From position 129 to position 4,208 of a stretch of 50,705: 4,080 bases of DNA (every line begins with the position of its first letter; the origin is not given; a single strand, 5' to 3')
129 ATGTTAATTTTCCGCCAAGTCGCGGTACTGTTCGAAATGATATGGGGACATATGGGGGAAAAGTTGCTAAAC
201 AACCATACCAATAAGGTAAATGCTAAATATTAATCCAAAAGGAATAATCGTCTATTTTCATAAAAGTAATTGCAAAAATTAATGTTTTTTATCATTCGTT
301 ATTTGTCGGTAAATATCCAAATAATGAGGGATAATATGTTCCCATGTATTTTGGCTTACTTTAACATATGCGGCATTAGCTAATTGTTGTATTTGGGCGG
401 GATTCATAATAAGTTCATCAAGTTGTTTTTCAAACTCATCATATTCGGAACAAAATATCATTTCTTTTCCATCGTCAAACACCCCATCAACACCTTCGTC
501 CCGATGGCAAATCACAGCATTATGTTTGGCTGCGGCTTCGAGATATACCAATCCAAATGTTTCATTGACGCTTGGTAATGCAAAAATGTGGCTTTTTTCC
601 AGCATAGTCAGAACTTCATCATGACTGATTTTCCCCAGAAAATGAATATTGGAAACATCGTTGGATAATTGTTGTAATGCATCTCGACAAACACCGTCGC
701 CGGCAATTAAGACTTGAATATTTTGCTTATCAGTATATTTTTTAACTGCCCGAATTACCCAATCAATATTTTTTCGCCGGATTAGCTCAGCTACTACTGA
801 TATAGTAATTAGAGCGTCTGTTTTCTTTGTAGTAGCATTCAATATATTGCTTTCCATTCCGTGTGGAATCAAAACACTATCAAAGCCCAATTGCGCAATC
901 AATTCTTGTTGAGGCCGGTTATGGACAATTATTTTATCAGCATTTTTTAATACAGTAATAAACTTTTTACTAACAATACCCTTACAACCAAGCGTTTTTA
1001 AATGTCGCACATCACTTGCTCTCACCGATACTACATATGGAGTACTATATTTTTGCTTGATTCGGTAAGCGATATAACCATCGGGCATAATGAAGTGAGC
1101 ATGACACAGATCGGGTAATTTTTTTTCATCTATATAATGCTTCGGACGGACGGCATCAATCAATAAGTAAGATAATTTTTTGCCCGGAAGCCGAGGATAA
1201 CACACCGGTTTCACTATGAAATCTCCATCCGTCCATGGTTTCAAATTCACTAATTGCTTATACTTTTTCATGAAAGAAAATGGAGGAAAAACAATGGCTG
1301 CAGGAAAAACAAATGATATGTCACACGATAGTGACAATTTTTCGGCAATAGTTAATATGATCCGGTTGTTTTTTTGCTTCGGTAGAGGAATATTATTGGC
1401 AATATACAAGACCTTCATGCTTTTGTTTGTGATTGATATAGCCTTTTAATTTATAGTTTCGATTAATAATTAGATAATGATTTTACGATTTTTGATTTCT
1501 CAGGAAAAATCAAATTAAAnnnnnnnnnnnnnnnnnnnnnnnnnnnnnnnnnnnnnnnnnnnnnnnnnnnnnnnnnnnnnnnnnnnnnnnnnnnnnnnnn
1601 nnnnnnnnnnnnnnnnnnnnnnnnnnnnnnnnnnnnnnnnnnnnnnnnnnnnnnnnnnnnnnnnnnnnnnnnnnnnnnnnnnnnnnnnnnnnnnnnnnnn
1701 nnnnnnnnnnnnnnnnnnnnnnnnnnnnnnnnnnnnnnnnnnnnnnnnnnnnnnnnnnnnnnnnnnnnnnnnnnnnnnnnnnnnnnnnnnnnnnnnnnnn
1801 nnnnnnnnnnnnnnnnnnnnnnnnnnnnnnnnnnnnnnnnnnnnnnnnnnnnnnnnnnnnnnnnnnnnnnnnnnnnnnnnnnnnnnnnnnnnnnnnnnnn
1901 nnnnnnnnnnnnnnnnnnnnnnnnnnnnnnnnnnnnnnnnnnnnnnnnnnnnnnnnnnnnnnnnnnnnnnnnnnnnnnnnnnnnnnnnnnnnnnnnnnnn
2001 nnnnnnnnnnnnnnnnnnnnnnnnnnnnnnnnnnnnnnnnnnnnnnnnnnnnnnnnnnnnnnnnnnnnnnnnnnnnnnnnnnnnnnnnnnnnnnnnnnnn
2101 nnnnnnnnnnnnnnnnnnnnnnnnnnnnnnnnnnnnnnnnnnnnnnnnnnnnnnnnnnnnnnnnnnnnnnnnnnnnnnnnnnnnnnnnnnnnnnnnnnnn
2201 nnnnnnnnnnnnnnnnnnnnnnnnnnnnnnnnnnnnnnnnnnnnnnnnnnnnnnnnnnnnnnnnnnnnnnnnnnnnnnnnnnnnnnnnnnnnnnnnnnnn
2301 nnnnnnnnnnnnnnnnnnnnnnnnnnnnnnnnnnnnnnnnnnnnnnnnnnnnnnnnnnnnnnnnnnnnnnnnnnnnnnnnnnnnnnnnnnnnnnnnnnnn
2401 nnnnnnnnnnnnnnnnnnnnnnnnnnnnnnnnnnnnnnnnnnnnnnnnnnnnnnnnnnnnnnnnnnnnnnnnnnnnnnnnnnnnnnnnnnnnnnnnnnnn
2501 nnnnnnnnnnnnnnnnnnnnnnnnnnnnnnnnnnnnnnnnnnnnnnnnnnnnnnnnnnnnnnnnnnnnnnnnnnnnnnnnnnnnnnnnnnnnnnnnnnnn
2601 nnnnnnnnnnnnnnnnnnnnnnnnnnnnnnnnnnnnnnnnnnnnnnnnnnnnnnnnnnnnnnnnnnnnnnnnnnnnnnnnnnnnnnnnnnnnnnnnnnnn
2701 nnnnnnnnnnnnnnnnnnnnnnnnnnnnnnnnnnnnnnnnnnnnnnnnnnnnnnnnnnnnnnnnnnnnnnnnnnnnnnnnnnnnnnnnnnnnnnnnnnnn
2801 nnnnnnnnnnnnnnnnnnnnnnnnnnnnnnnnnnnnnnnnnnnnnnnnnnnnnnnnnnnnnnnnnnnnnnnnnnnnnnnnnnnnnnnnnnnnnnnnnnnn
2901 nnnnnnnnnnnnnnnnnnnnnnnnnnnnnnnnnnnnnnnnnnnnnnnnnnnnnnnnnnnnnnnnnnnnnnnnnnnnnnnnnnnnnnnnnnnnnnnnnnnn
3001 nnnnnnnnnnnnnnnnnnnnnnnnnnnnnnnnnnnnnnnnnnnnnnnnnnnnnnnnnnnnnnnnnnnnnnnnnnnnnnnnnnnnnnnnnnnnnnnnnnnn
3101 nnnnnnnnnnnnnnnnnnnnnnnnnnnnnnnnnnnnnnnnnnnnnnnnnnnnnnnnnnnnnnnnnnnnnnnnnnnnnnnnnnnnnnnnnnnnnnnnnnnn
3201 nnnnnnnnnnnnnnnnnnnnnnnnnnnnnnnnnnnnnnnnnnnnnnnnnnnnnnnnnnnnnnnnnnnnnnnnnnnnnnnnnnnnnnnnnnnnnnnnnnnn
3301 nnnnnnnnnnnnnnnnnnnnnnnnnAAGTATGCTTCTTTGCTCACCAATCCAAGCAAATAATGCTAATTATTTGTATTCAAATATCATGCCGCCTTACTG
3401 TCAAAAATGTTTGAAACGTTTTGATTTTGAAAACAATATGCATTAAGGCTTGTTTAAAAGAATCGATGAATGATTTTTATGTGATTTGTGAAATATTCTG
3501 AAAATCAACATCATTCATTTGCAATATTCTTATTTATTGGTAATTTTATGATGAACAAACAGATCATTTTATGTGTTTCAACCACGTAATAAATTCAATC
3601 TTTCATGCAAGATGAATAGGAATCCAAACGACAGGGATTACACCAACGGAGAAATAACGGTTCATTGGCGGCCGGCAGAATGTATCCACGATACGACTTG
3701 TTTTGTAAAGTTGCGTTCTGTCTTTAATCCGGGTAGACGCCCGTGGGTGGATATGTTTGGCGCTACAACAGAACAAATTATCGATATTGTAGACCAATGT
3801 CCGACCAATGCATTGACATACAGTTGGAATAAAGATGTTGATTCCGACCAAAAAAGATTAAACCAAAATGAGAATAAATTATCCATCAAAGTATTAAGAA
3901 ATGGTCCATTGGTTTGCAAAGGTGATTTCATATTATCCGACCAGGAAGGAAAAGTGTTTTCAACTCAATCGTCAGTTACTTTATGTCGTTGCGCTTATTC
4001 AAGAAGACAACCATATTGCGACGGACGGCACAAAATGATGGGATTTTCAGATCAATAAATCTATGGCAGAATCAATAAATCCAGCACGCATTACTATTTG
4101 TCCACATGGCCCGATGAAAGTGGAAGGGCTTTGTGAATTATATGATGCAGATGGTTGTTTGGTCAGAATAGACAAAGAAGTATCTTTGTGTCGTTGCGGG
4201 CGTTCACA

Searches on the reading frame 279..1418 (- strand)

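Call 10: search_protein_families(library=pfam, proteins=[window:279-1418:-])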
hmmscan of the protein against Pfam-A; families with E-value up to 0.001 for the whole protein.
window:279-1418:- (379 aa): 6 families
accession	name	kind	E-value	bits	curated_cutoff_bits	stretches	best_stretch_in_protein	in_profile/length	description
PF00534.26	Glycos_transf_1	-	1e-23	84.1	26.4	1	204-351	16-170/172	Glycosyl transferases group 1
PF13692.12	Glyco_trans_1_4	-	3.1e-20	73.3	27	1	206-338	4-141/142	Glycosyl transferases group 1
PF13524.12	Glyco_trans_1_2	-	1.6e-13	51.3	25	1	225-366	6-142/144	Glycosyl transferase-like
PF13439.12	Glyco_transf_4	-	1.1e-06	29.2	28.5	1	68-188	40-166/170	Glycosyltransferase Family 4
PF20706.3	GT4-conflict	-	0.00022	20.8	26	1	213-316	209-322/385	Family 4 Glycosyltransferase in conflict systems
PF13579.12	Glyco_trans_4_4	-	0.00045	21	29.7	1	85-181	56-149/158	Glycosyl transferase 4-like domain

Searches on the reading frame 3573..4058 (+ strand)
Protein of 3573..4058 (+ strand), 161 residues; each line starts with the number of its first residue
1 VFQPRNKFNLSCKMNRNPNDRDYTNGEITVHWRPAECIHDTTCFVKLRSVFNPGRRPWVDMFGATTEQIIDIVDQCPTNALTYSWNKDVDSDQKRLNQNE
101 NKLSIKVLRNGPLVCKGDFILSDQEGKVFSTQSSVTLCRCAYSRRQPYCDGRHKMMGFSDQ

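Call 10: search_protein_families(library=pfam, proteins=[window:3573-4058:+])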
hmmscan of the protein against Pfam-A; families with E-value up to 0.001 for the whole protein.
window:3573-4058:+ (161 aa): 2 families
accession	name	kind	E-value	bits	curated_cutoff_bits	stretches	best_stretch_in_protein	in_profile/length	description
PF06902.16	Fer4_19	-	5.1e-18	65.3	24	1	23-84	1-62/64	Divergent 4Fe-4S mono-cluster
PF09360.15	zf-CDGSH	-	1.1e-13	51.7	29.5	1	110-154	1-48/48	Iron-binding zinc finger CDGSH type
